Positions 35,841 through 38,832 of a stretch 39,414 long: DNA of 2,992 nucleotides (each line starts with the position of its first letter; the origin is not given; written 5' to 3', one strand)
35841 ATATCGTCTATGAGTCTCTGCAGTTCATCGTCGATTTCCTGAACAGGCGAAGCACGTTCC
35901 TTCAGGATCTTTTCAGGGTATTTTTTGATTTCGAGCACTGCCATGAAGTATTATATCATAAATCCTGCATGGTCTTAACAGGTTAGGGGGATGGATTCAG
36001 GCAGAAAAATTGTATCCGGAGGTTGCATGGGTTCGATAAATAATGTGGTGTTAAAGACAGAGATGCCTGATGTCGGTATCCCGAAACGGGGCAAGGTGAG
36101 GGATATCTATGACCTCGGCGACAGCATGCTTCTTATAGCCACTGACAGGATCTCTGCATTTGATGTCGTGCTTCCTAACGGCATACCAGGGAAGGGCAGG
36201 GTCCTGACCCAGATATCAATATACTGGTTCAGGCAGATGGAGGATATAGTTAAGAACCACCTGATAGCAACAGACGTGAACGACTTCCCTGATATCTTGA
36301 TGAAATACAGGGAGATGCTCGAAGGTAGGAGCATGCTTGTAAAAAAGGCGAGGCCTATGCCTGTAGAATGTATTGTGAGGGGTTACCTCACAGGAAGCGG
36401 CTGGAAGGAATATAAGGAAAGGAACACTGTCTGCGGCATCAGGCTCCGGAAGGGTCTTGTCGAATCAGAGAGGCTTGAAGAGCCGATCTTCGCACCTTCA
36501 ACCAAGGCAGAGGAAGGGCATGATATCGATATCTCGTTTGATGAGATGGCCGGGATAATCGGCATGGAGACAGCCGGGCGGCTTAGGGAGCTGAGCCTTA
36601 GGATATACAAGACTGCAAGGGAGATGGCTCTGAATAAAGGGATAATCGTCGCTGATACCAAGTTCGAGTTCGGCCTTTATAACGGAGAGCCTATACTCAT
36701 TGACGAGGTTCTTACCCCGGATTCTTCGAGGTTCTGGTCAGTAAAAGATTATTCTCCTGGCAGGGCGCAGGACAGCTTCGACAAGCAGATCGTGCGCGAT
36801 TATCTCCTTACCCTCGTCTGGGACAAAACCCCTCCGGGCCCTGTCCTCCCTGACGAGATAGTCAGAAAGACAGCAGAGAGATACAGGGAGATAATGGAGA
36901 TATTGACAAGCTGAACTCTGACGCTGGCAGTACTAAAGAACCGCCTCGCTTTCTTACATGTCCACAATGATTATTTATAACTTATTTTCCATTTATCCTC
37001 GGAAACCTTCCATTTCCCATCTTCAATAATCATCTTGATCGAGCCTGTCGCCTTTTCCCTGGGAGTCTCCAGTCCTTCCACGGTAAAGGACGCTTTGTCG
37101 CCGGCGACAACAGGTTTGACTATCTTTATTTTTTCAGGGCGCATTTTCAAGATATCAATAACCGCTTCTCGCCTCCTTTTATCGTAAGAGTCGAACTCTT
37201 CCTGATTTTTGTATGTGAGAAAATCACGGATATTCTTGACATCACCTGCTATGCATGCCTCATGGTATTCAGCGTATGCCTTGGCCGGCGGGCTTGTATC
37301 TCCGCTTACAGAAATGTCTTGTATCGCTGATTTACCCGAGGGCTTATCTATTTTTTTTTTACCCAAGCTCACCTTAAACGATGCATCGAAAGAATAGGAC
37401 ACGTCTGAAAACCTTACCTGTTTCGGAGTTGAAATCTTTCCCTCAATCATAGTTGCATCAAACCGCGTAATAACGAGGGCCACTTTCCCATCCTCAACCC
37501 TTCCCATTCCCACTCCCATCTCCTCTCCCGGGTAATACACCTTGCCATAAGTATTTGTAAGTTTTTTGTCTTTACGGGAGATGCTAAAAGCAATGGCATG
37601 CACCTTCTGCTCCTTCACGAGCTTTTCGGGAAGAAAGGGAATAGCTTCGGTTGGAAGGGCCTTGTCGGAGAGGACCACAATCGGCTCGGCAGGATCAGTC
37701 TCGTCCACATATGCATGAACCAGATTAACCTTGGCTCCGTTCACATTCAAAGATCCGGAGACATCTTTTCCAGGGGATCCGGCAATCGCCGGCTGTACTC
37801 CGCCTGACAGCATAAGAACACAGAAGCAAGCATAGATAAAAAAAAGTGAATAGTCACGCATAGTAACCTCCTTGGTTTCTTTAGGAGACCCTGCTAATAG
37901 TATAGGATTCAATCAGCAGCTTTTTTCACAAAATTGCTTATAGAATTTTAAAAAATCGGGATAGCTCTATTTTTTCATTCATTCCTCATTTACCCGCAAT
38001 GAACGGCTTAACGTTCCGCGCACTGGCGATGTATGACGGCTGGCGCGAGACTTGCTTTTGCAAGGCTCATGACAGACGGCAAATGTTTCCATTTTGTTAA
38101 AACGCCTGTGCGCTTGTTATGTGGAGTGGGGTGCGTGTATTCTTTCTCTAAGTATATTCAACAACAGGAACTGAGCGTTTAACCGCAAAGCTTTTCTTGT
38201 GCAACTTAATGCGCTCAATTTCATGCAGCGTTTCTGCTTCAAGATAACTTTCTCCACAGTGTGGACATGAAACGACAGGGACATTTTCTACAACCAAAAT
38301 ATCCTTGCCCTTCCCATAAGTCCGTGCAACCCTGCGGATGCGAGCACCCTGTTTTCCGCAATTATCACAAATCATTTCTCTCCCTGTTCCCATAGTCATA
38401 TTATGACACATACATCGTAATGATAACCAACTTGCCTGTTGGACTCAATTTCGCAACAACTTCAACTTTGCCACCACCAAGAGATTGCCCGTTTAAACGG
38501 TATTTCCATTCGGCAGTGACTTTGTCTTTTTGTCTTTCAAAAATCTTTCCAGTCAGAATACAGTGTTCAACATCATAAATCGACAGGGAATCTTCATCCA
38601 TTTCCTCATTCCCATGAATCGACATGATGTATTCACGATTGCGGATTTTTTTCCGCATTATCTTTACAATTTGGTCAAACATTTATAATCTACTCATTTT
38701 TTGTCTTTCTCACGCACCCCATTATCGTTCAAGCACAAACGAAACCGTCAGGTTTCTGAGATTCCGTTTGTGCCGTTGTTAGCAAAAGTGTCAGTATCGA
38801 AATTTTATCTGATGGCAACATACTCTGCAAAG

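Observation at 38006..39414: attC-like sites bracketing toxin-antitoxin cassettes suggest the distal end of an integron cassette array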

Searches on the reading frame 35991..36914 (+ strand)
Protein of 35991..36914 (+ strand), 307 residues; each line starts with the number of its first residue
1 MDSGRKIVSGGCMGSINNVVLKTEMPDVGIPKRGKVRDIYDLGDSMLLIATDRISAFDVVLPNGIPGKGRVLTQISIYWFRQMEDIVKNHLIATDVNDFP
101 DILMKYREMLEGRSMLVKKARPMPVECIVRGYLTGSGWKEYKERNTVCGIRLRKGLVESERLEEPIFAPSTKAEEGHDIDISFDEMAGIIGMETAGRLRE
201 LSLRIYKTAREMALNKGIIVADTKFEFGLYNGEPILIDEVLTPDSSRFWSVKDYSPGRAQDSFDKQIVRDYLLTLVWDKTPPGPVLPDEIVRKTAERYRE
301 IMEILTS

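Call 8: find_encoding_contigs(protein=window:35991-36914:+, flank=10000, max_places=10)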
Protein window:35991-36914:+ (307 aa): no gene with exactly this product is on record in the collection.

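Call 12: find_related_loci(query=window:35991-36914:+, collection=genome_contigs, flank=10000)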
Query window:35991-36914:+ (307 aa) in genome_contigs; peptide patterns used: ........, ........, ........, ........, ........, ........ (x = any residue, [..] = any of these).
334 stretches matched a pattern; 282 encode a relative of the query (tblastn E <= 1e-3); the best 80 are kept; 80 distinct loci.
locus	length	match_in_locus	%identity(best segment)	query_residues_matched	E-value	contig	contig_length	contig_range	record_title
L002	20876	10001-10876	75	15-306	5e-151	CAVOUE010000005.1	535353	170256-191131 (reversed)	MAG: Nitrospirota bacterium isolate MFD10007.bin.2.159 genome assembly, contig: contig_30513, whole genome shotgun seque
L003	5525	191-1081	74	4-306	2e-152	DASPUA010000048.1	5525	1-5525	MAG TPA_asm: Thermodesulfovibrionales bacterium isolate SMAG_U12291 k141_8814, whole genome shotgun sequence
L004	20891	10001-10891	74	9-306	1e-150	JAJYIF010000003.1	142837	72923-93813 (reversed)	MAG: Nitrospirae bacterium isolate DBS2-1.bin112 NODE_168_length_142837_cov_2.795803, whole genome shotgun sequence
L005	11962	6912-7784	75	16-306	2e-150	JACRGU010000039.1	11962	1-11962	MAG: Nitrospirae bacterium isolate NC_groundwater_1759_Pr3_B-0.1um_42_15 SR-2_scaffold_141_715743, whole genome shotgun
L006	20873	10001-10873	75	16-306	3e-150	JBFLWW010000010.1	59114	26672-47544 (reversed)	MAG: Nitrospirota bacterium isolate MAG042 MAG042_10, whole genome shotgun sequence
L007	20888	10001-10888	74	10-305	2e-149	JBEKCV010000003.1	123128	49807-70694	MAG: Thermodesulfovibrionales bacterium isolate SPRUCE 168 SPRUCE_168_3, whole genome shotgun sequence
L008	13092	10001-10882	74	12-305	3e-149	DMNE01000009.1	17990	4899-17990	MAG TPA_asm: Nitrospiraceae bacterium isolate UBA9159 contig_20590, whole genome shotgun sequence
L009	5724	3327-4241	71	15-307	9e-148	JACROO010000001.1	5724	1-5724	MAG: Nitrospirae bacterium isolate NC_groundwater_1963_Pr3_S-0.2um_42_3 scaffold_66452, whole genome shotgun sequence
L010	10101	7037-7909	73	16-306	7e-147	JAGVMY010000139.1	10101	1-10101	MAG: Thermodesulfovibrionales bacterium isolate DeMMO3_30 c_000000056915, whole genome shotgun sequence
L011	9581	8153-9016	74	19-306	1e-146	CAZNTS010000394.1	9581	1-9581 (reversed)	MAG TPA_asm: uncultured Nitrospiraceae bacterium isolate SRP140028_co1_416 genome assembly, contig: k141_2871802, whole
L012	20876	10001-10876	70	15-306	2e-145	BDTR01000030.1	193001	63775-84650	Bacterium BMS3Bbin08 DNA, contig: NODE_2, whole genome shotgun sequence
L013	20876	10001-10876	71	15-306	3e-145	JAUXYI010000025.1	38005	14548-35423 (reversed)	MAG: Thermodesulfovibrionia bacterium isolate C18_concoct.bin.153 C18_k141_397978, whole genome shotgun sequence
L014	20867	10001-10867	71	18-306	4e-145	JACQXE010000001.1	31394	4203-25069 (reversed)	MAG: Nitrospirae bacterium isolate NC_groundwater_1507_Pr4_B-0.1um_42_5 SR1-18-B1_scaffold_31059, whole genome shotgun s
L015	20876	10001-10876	71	15-306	1e-144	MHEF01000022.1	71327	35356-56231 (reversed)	MAG: Nitrospirae bacterium RBG_13_39_12 RBG_13_scaffold_135, whole genome shotgun sequence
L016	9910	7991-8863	73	16-306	6e-145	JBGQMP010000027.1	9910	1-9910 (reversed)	MAG: Thermodesulfovibrionia bacterium isolate OBJ2_061818_150_15 k141_335618_length_9910_cov_7.0000, whole genome shotgu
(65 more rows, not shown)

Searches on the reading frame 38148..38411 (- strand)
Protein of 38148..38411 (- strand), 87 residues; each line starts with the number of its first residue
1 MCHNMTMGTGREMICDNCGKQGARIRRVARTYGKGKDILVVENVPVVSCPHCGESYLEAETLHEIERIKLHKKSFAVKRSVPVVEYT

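Call 4: search_protein_families(library=pfam, proteins=[window:38148-38411:-], max_evalue=0.01)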
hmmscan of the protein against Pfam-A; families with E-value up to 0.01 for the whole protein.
window:38148-38411:- (87 aa): 7 families
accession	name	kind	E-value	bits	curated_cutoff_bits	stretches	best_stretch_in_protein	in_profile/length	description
PF24292.1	DUF7479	-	0.00068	20.1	27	1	12-60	2-44/60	Domain of unknown function (DUF7479)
PF15731.11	MqsA_antitoxin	-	0.00085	19.9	30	1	13-67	1-55/131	Antitoxin component of bacterial toxin-antitoxin system, MqsA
PF13248.11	Zn_ribbon_3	-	0.0011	18.8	27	0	47-54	3-10/26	zinc-ribbon domain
PF14122.12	YokU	-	0.0015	18.9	27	1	15-67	2-56/87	YokU-like protein, putative antitoxin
PF05191.20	ADK_lid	-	0.0023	18.2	26.6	0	11-20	20-29/36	Adenylate kinase, active site lid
PF24460.1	DUF7575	-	0.0023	17.7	28.5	0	46-55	3-12/28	Domain of unknown function (DUF7575)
PF09723.15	Zn_ribbon_8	-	0.0092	16.4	34.4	0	45-54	26-34/41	Zinc ribbon domain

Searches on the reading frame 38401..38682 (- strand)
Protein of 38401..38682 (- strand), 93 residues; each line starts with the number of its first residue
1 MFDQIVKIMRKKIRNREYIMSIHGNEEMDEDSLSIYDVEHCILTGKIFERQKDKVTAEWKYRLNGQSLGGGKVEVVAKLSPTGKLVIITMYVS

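Call 4: search_protein_families(library=pfam, proteins=[window:38401-38682:-], max_evalue=0.01)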
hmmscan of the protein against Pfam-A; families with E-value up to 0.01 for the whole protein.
window:38401-38682:- (93 aa): 1 family
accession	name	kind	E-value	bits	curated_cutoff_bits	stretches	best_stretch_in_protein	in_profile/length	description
PF14076.12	DUF4258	-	3e-11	43.9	25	1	21-91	2-70/71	Domain of unknown function (DUF4258)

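Call 7: find_encoding_contigs(protein=window:38401-38682:-, flank=10000, max_places=10)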
Protein window:38401-38682:- (93 aa): 1 contig read that carries it; 1 place shown.
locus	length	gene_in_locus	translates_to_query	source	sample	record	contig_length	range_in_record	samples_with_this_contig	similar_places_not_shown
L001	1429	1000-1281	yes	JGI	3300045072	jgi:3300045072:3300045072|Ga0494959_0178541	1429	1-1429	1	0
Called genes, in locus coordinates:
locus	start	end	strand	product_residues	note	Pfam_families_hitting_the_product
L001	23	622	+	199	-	PF01964:ThiC_Rad_SAM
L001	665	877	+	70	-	PF15919:HicB_lk_antitox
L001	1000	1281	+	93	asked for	PF14076:DUF4258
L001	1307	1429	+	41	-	?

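Call 23: find_homologous_proteins(query=window:38401-38682:-, max_evalue=0.00001)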
Query window:38401-38682:- (93 aa): 374 proteins with E <= 0.00001 among 374 candidates; the best 120 are listed.
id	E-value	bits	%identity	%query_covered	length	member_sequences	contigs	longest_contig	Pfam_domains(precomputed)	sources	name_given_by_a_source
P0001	3.3e-54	198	100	100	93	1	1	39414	PF14076.13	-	-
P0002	4.0e-46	172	86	100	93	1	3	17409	PF14076.13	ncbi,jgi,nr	ncbi:MAG: DUF4258 domain-containing protein [Nitrospira sp.]|nr:DUF4258 domain-containing protein [N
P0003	1.5e-45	170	85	100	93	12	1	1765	PF14076.13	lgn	-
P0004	2.1e-45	170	86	100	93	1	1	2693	PF14076.13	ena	-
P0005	5.4e-43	162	82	100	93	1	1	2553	PF14076.13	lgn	-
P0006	8.0e-43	162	80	100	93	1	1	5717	PF14076.13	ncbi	ncbi:MAG: DUF4258 domain-containing protein [Nitrospirota bacterium]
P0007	1.1e-42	161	81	100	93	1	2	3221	PF14076.13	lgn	-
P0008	1.6e-42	161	78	100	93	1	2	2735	PF14076.13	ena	-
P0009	2.1e-42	160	80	100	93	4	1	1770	PF14076.13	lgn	-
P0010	2.1e-42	160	80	100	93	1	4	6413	PF14076.13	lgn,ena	-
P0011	2.5e-42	160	82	99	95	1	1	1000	PF14076.13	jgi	jgi:hypothetical protein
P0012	2.8e-42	160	81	100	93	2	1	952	PF14076.13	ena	-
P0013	2.8e-42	160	80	100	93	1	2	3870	PF14076.13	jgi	jgi:hypothetical protein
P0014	2.9e-42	160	77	100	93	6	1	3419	PF14076.13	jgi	jgi:hypothetical protein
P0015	3.4e-42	160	81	100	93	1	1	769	PF14076.13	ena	-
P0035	7.1e-41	155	76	100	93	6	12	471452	PF14076.13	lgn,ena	-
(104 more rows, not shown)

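Call 24: find_encoding_contigs(protein=P0002, flank=10000, max_places=4)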
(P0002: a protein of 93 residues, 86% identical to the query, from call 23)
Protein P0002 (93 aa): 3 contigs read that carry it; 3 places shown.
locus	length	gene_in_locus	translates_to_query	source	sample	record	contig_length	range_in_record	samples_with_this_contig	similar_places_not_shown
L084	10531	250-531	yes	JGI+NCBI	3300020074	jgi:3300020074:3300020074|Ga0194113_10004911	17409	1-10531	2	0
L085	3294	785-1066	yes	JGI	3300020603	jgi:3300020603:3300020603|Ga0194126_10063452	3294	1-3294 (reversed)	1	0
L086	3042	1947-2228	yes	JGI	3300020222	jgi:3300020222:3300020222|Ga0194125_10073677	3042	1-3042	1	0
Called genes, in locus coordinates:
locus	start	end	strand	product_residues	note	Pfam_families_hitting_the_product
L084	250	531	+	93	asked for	PF14076:DUF4258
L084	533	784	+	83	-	-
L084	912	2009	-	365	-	PF00696:AA_kinase, PF01472:PUA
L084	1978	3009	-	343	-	PF01018:GTP1_OBG, PF01926:MMR_HSR1, PF02421:FeoB_N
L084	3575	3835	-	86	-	PF01016:Ribosomal_L27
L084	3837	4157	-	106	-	PF00829:Ribosomal_L21p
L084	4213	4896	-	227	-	PF07238:PilZ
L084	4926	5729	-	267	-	PF01875:Memo, PF02900:LigB (weak)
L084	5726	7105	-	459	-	PF00772:DnaB, PF03796:DnaB_C, PF13481:AAA_25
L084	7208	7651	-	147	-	PF01281:Ribosomal_L9_N, PF03948:Ribosomal_L9_C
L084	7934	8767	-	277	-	PF02163:Peptidase_M50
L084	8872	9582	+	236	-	PF13432:TPR_16 (weak), PF14559:TPR_19 (weak), PF25063:ARM_TT21_C (weak), PF00515:TPR_1 (weak), PF13424:TPR_12, PF13432:TPR_16, PF00515:TPR_1, PF13432:TPR_16, +15 more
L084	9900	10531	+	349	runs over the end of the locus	PF08902:DUF1848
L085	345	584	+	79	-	-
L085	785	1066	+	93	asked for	PF14076:DUF4258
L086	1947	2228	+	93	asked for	PF14076:DUF4258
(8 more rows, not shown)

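Call 25: find_encoding_contigs(protein=P0035, flank=10000, max_places=4)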
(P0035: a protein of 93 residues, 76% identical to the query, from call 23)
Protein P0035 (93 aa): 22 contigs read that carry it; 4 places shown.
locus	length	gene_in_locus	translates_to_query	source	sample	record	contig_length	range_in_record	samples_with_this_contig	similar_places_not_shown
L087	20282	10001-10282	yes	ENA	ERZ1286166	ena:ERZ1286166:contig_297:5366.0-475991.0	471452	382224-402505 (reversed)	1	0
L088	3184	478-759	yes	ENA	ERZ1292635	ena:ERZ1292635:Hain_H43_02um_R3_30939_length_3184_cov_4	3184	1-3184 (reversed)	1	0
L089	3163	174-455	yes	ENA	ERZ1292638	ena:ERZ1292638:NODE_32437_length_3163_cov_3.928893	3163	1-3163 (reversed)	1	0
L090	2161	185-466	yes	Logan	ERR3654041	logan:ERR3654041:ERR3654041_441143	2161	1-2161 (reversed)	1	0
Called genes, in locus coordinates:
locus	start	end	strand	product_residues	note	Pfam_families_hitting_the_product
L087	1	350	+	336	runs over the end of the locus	PF03445:DUF294 (weak)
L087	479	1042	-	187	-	-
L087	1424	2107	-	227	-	PF13549:ATP-grasp_5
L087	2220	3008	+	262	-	PF17131:TP_0789-like, PF07044:DUF1329 (weak)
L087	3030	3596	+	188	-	-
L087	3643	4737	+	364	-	PF02460:Patched, PF03176:MMPL, PF12349:Sterol-sensing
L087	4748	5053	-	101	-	-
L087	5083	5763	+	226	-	PF00027:cNMP_binding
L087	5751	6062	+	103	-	-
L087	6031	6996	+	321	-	-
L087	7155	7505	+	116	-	PF10861:DUF2784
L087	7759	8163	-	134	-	-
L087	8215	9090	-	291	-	PF02629:CoA_binding (faint), PF13380:CoA_binding_2, PF13607:Succ_CoA_lig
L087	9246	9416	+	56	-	PF04014:MazE_antitoxin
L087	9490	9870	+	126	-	PF02661:Fic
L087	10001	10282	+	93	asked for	PF14076:DUF4258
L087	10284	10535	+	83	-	-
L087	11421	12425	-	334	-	PF02817:E3_binding, PF00198:2-oxoacid_dh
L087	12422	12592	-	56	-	PF00364:Biotin_lipoyl, PF25997:BSH_YhbJ (weak)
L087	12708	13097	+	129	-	PF01963:TraB_PrgY_gumN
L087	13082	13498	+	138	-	PF01963:TraB_PrgY_gumN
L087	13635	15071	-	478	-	PF00361:Proton_antipo_M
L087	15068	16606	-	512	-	PF00361:Proton_antipo_M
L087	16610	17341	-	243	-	PF06455:NADH5_C (faint)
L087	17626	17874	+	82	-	-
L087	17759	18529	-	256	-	PF00662:Proton_antipo_N, PF00361:Proton_antipo_M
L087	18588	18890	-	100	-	PF00420:Oxidored_q2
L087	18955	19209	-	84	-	PF00499:Oxidored_q3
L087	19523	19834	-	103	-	PF12797:Fer4_2 (faint), PF12838:Fer4_7, PF13183:Fer4_8 (faint), PF13187:Fer4_9, PF13237:Fer4_10, PF13484:Fer4_16 (faint), PF00037:Fer4, PF12838:Fer4_7 (weak), +2 more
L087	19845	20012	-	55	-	-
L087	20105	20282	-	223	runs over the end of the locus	PF00146:NADHdh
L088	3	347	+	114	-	?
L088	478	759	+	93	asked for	PF14076:DUF4258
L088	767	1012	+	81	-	-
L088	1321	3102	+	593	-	PF13289:SIR2_2 (weak)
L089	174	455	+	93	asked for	PF14076:DUF4258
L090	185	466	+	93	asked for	PF14076:DUF4258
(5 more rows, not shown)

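Call 29: find_related_loci(query=A1, collection=metagenome_contigs, flank=10000)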
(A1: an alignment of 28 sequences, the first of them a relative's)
Query A1 (93 aa) in metagenome_contigs; peptide patterns used: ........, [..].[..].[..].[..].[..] (x = any residue, [..] = any of these).
600 stretches matched a pattern (row limit reached: there are more); 408 encode a relative of the query (tblastn E <= 1e-3); the best 80 are kept; 80 distinct loci.
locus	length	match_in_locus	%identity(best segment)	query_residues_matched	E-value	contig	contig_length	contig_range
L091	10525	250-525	87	1-92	1e-51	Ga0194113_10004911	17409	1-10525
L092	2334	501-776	86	1-92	5e-50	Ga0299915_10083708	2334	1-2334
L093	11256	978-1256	81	1-93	2e-47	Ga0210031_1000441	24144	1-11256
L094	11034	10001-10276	79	1-92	8e-47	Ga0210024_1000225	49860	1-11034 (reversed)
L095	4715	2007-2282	79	1-92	8e-47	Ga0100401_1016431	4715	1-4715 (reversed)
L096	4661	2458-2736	80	1-93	5e-47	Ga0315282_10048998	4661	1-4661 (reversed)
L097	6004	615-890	79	1-92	8e-47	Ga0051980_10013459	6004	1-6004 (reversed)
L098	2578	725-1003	76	1-93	8e-47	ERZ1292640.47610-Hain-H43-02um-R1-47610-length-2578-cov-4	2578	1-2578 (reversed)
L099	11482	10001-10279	80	1-93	1e-46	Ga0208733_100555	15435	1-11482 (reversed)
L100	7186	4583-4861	80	1-93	8e-47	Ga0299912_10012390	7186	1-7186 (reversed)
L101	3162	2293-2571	77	1-93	4e-46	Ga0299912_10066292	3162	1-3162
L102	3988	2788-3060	79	1-91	3e-46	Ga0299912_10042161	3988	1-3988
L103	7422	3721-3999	78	1-93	2e-46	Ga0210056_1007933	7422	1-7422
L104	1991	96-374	77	1-93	3e-46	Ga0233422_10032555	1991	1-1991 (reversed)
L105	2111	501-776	78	1-92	3e-46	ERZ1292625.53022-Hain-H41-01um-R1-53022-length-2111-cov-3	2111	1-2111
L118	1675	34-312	67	1-93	2e-43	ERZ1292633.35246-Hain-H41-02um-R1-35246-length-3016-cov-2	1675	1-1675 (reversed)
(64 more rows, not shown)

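Call 99: search_protein_families(library=pfam, proteins=[L118:729-1208:+, L118:1198-1356:+], max_evalue=0.01)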
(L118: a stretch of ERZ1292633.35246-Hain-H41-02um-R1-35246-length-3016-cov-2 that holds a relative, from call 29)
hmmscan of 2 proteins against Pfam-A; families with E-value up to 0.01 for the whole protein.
L118:729-1208:+ (159 aa): 1 family
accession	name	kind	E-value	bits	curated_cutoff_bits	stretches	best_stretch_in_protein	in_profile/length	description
PF01850.27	PIN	-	0.0013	19.8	23.6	1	12-118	1-108/120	PIN domain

L118:1198-1356:+ (52 aa): 0 families
